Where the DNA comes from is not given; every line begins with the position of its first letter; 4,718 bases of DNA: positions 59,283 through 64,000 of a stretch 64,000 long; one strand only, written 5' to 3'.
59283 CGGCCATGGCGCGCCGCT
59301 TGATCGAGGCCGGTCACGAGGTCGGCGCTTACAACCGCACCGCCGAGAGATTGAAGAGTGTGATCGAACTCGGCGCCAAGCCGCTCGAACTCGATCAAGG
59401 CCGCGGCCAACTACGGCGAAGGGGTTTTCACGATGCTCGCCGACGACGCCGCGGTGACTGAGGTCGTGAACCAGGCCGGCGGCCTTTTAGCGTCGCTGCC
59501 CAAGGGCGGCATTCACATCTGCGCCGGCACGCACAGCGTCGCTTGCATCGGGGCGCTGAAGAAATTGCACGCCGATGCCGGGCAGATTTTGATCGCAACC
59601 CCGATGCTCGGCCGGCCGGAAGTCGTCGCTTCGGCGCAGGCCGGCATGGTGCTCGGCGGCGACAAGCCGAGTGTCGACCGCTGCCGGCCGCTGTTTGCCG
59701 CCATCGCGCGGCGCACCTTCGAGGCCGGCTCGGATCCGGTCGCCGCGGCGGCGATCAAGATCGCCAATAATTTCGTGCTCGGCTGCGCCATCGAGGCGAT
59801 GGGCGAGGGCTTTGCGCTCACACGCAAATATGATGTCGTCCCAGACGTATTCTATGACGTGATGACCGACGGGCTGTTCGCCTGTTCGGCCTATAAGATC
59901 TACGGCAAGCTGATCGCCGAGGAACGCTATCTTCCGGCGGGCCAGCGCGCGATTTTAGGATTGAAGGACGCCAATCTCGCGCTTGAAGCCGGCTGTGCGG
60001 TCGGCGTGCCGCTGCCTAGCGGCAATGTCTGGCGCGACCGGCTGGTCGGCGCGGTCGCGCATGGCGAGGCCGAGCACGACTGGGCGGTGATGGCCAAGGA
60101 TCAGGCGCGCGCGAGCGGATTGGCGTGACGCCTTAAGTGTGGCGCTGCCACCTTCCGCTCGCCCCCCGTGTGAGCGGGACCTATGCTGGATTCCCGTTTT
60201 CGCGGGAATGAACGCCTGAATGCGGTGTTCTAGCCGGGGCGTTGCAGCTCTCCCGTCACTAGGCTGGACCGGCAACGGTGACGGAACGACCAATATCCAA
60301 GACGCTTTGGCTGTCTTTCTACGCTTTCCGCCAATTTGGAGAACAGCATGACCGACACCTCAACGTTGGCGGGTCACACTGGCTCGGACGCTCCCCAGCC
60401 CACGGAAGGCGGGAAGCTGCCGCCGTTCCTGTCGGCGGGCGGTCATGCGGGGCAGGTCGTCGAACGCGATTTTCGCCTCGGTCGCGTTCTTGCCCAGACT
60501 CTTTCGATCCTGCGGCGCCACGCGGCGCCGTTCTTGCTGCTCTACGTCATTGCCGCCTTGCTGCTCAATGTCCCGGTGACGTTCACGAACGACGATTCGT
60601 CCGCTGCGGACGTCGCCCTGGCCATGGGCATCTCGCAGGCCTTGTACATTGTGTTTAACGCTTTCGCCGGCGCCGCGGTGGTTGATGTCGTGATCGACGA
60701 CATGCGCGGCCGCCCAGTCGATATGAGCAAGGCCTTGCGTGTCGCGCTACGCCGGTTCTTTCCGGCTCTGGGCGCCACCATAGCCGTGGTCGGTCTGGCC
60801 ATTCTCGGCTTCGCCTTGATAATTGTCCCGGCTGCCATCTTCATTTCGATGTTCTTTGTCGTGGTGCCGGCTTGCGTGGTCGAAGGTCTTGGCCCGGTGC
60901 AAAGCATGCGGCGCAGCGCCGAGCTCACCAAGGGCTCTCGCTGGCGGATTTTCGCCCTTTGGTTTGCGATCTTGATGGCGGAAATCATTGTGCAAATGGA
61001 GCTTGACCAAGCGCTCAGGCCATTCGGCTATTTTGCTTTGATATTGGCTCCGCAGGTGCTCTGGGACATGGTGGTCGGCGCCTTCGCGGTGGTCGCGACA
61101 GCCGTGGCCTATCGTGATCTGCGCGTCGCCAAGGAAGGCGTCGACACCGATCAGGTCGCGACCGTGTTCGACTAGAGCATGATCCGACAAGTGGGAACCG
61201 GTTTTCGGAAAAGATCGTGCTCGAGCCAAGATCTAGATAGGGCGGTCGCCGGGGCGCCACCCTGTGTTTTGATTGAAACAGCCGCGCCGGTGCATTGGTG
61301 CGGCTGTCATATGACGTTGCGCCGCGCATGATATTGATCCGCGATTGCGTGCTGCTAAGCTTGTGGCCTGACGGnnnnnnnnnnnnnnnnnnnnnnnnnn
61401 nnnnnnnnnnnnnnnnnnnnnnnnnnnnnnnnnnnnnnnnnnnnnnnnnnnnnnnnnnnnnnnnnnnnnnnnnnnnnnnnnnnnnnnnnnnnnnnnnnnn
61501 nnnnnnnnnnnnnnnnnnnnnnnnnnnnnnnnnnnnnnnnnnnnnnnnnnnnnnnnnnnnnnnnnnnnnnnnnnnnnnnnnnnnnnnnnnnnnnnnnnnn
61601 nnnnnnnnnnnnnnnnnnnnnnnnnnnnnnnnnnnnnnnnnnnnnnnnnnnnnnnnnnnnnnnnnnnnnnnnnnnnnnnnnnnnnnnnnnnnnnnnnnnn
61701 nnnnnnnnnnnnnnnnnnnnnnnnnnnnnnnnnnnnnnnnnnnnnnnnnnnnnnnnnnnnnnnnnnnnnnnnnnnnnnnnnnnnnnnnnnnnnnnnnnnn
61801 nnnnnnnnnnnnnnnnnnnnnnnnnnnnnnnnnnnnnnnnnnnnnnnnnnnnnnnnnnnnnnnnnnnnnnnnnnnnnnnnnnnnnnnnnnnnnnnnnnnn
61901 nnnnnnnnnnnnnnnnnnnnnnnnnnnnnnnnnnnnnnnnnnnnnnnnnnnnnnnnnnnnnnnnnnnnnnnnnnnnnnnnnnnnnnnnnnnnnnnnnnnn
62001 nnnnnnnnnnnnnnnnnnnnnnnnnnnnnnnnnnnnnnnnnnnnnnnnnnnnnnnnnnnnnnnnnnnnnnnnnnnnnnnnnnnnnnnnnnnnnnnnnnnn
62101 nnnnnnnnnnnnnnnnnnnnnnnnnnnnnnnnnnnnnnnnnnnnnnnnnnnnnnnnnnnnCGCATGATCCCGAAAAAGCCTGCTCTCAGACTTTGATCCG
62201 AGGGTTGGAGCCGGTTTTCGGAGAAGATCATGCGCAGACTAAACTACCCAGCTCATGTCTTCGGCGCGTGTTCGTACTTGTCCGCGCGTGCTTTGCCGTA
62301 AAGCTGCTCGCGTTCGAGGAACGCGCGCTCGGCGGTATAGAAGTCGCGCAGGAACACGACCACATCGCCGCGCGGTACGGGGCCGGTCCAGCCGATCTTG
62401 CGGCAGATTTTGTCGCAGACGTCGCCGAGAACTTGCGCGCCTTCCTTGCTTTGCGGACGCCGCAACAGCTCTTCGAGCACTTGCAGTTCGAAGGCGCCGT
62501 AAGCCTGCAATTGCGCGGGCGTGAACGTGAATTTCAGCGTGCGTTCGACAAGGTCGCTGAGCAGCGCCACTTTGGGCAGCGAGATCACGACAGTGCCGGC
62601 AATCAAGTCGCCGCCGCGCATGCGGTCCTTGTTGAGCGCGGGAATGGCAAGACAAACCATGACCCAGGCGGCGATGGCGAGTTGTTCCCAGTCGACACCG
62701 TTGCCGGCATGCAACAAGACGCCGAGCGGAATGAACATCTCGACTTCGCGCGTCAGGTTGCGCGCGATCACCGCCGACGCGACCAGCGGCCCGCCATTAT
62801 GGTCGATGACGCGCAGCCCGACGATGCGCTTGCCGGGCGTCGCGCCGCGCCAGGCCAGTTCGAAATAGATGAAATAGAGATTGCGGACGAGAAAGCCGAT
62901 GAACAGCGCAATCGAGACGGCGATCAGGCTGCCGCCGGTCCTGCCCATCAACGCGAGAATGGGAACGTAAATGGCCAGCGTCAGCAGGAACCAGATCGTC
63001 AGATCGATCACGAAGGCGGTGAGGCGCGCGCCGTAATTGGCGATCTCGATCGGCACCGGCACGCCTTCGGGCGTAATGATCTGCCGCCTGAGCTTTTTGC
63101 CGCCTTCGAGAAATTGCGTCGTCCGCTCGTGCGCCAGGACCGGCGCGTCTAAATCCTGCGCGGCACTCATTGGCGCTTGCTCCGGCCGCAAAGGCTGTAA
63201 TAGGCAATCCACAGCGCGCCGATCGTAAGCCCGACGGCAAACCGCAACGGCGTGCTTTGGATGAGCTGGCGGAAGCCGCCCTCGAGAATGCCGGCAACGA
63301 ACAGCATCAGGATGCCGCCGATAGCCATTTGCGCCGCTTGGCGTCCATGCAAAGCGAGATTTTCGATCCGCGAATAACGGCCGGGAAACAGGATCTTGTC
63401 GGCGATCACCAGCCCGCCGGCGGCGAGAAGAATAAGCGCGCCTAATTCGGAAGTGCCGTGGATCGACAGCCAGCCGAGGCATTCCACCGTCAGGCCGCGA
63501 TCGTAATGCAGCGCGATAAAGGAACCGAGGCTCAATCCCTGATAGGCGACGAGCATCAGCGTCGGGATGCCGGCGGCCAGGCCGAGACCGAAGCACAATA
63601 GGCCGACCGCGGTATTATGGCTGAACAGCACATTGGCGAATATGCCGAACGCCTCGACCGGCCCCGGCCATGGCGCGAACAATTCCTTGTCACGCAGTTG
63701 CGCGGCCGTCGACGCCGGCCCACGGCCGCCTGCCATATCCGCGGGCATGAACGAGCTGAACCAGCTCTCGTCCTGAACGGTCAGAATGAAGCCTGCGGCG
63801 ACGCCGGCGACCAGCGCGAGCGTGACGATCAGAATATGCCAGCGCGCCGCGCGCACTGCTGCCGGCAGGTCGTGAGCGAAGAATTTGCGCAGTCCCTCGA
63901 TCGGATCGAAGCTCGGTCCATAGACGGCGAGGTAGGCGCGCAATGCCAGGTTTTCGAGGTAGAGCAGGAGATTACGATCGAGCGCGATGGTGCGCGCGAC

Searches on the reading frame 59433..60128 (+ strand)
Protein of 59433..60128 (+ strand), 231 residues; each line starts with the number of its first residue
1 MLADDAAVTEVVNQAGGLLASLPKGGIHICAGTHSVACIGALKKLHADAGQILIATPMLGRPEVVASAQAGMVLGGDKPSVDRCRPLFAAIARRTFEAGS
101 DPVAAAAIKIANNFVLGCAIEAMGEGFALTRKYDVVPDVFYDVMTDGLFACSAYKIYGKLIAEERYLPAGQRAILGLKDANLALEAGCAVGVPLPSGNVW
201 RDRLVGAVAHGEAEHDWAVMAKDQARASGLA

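Call 72: search_protein_families(library=pfam, proteins=[window:59433-60128:+], max_evalue=0.001)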
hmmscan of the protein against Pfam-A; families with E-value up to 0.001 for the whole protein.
window:59433-60128:+ (231 aa): 2 families
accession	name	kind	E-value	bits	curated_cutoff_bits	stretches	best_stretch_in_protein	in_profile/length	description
PF14833.11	NAD_binding_11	-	1e-15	58.5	30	1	104-221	2-119/122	NAD-binding of NADP-dependent 3-hydroxyisobutyrate dehydrogenase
PF03446.21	NAD_binding_2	-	3e-09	37.5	21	1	1-96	62-157/161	NAD binding domain of 6-phosphogluconate dehydrogenase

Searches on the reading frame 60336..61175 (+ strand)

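Call 72: search_protein_families(library=pfam, proteins=[window:60336-61175:+], max_evalue=0.001)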
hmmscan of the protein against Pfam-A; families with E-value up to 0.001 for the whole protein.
window:60336-61175:+ (279 aa): 1 family
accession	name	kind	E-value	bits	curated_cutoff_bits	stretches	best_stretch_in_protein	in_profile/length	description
PF06161.16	DUF975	-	0.00012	22.5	34.8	1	152-213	143-207/243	Protein of unknown function (DUF975)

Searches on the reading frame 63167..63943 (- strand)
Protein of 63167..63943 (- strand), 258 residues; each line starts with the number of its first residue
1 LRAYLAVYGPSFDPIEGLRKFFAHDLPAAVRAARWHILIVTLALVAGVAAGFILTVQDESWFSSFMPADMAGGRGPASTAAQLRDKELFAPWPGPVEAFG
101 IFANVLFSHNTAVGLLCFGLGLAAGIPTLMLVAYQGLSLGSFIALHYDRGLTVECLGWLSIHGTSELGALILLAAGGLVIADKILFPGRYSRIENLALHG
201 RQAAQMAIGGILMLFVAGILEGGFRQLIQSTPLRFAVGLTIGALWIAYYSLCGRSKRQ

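Call 72: search_protein_families(library=pfam, proteins=[window:63167-63943:-], max_evalue=0.001)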
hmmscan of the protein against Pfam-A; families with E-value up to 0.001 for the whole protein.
window:63167-63943:- (258 aa): 1 family
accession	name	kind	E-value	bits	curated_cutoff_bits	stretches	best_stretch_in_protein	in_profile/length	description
PF01944.22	SpoIIM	-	1e-21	78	26.9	1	42-222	3-159/163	Stage II sporulation protein M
